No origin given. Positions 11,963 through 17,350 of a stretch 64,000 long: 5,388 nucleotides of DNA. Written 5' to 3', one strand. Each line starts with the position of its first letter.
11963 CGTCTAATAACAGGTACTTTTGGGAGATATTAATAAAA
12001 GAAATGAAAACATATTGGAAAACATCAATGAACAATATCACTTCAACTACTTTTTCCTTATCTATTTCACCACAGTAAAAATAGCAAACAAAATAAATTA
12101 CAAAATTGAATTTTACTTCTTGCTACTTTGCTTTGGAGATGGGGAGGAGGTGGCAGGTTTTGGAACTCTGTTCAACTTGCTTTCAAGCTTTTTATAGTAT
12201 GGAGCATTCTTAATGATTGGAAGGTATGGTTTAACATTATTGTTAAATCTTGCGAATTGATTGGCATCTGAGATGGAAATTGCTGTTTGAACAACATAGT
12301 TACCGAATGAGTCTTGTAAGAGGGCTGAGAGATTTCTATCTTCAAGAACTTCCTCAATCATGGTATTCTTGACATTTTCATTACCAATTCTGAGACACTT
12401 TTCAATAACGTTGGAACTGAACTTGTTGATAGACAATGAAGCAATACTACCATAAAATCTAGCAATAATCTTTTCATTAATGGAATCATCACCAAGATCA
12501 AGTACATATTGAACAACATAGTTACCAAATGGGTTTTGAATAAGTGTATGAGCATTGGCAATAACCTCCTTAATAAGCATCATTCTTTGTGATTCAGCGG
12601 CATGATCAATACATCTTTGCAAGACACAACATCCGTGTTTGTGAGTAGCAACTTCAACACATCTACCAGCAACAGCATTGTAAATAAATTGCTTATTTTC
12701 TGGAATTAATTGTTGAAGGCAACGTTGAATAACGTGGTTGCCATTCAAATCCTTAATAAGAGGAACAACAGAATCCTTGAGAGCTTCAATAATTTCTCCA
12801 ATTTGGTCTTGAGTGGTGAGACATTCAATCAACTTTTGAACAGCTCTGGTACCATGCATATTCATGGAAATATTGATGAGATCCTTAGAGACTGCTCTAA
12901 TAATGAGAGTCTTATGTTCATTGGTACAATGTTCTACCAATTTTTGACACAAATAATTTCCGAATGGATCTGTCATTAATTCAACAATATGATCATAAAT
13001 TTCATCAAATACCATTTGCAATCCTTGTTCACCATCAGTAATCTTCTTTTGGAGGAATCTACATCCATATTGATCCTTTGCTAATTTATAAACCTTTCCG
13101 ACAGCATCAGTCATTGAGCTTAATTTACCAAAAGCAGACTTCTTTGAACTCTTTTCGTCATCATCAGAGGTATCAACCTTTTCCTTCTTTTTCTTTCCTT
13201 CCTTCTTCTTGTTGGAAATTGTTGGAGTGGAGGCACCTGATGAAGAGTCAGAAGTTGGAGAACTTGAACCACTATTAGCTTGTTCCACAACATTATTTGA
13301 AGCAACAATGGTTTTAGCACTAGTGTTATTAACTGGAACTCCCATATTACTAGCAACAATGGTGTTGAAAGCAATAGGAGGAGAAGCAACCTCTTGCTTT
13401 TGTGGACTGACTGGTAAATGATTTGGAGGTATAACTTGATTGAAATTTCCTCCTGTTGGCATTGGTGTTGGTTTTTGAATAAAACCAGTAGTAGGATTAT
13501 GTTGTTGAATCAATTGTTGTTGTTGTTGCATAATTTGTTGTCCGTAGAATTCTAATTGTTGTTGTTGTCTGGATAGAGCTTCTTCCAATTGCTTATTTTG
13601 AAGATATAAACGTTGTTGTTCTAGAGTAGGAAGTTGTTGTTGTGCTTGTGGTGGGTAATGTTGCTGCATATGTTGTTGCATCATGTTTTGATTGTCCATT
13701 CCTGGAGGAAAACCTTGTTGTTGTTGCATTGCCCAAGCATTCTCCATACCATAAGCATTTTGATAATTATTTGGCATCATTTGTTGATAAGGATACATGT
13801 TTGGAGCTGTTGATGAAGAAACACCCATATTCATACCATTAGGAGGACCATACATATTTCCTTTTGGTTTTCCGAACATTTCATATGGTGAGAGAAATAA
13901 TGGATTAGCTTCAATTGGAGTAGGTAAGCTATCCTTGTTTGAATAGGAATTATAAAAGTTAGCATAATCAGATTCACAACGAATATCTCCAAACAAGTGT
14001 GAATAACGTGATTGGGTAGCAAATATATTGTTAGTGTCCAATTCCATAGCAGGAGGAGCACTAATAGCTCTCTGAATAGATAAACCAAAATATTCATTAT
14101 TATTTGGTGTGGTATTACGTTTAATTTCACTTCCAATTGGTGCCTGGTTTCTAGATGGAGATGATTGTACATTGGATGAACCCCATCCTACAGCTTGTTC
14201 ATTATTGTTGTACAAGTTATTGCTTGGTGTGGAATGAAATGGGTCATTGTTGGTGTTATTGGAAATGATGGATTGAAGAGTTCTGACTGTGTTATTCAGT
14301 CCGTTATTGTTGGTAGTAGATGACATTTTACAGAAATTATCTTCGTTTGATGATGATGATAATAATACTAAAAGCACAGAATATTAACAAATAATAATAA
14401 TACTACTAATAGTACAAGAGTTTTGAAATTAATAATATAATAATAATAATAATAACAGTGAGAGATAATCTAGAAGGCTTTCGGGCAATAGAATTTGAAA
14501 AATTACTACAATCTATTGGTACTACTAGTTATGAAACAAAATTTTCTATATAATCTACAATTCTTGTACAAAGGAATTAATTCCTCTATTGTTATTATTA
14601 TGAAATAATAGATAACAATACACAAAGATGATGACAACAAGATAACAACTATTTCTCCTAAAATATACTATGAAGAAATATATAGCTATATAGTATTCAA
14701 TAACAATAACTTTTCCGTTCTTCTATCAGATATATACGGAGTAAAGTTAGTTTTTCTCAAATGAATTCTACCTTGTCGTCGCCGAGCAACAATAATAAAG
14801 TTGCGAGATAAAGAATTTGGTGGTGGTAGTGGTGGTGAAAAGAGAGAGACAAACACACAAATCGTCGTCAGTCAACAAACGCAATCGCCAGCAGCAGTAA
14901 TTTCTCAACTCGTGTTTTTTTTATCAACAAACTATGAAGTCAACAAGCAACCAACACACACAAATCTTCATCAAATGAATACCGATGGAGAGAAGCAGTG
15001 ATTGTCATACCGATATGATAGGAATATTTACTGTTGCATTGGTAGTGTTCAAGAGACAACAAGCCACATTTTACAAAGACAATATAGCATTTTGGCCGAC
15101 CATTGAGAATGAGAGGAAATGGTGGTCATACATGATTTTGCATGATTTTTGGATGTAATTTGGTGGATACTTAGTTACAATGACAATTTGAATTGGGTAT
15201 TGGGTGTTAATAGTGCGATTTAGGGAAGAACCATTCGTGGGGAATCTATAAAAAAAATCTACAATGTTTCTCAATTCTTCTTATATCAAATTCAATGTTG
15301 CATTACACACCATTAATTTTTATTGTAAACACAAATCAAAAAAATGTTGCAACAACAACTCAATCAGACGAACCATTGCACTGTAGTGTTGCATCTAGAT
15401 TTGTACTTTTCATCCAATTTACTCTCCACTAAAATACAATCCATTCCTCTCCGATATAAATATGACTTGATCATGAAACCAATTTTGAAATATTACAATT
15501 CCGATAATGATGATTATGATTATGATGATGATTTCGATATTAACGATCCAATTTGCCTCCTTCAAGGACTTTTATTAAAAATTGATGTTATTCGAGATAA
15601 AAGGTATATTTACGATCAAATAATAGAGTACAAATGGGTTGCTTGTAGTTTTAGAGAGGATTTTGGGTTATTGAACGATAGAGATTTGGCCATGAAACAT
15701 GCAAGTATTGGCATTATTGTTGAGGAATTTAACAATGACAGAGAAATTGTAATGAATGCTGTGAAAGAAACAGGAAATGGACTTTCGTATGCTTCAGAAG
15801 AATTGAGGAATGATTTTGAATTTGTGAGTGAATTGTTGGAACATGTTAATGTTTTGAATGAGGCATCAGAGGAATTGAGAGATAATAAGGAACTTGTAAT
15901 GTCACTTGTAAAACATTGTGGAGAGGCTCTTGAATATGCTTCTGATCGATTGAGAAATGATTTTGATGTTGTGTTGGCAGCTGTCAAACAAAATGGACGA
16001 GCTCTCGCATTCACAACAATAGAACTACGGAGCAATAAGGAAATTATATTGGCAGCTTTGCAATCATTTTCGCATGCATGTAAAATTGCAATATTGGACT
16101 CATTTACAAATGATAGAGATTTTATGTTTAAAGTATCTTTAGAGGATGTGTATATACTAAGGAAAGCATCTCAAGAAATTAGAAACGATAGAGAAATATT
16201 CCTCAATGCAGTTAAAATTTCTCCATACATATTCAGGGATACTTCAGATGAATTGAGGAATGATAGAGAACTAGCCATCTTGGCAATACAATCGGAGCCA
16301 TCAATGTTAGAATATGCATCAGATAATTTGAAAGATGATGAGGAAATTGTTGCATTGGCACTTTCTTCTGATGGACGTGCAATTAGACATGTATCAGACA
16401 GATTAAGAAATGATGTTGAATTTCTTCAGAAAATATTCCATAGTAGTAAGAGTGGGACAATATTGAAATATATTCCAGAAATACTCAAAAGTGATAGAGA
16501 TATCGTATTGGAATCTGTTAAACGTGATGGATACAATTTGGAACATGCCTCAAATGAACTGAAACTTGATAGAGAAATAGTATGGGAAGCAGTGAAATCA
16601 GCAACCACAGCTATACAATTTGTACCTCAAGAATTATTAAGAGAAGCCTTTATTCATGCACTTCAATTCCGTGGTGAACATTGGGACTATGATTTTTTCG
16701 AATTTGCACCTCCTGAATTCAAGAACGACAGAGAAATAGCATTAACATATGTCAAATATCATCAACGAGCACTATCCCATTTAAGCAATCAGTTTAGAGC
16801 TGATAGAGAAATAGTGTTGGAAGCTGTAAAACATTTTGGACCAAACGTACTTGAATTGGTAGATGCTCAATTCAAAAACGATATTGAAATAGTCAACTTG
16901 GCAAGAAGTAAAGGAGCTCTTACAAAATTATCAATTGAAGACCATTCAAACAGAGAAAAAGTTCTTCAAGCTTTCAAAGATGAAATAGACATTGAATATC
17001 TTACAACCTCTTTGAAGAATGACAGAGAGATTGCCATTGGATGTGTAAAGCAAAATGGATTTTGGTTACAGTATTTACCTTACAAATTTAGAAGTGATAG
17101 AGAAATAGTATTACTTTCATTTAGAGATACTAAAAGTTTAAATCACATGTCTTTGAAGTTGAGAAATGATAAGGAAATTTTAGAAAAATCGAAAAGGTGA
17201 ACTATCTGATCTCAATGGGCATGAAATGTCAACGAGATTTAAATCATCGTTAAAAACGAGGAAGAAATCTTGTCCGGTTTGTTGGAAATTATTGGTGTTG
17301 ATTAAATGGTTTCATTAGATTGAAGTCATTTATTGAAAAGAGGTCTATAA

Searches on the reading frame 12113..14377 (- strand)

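Call 25: search_protein_families(library=pfam, proteins=[window:12113-14377:-], max_evalue=0.001)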
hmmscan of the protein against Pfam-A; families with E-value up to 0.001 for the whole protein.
window:12113-14377:- (754 aa): 2 families
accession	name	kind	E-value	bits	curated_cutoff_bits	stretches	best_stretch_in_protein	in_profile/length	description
PF00806.25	PUF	-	1.2e-66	220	26.3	6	572-606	1-35/35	Pumilio-family RNA binding repeat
PF22493.2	PUF_NOP9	-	1.8e-13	50.7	27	0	427-558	1-119/514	NOP9-like PUF repeat domain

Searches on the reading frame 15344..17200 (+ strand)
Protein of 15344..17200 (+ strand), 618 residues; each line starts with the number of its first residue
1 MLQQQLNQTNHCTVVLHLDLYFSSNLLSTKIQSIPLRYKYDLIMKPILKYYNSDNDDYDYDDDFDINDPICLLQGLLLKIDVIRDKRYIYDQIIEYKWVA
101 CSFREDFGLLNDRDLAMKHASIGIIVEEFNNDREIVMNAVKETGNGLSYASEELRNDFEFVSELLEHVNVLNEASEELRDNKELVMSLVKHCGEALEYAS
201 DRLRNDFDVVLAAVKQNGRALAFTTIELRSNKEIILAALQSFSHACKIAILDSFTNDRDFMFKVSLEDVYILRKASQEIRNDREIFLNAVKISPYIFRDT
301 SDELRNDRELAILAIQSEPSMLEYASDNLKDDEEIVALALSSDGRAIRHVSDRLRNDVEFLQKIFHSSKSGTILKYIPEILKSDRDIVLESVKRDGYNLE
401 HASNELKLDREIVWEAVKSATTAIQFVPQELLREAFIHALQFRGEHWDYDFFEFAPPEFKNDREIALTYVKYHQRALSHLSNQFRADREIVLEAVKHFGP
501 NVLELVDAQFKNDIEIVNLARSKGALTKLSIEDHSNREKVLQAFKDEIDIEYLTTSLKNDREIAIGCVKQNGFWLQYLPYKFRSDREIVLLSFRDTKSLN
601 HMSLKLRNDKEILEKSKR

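Call 25: search_protein_families(library=pfam, proteins=[window:15344-17200:+], max_evalue=0.001)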
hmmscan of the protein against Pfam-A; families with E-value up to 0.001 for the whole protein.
window:15344-17200:+ (618 aa): 1 family
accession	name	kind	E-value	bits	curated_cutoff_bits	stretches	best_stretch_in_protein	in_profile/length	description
PF13475.11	DUF4116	-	1.4e-130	425.1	24.9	12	181-229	1-49/49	Domain of unknown function (DUF4116)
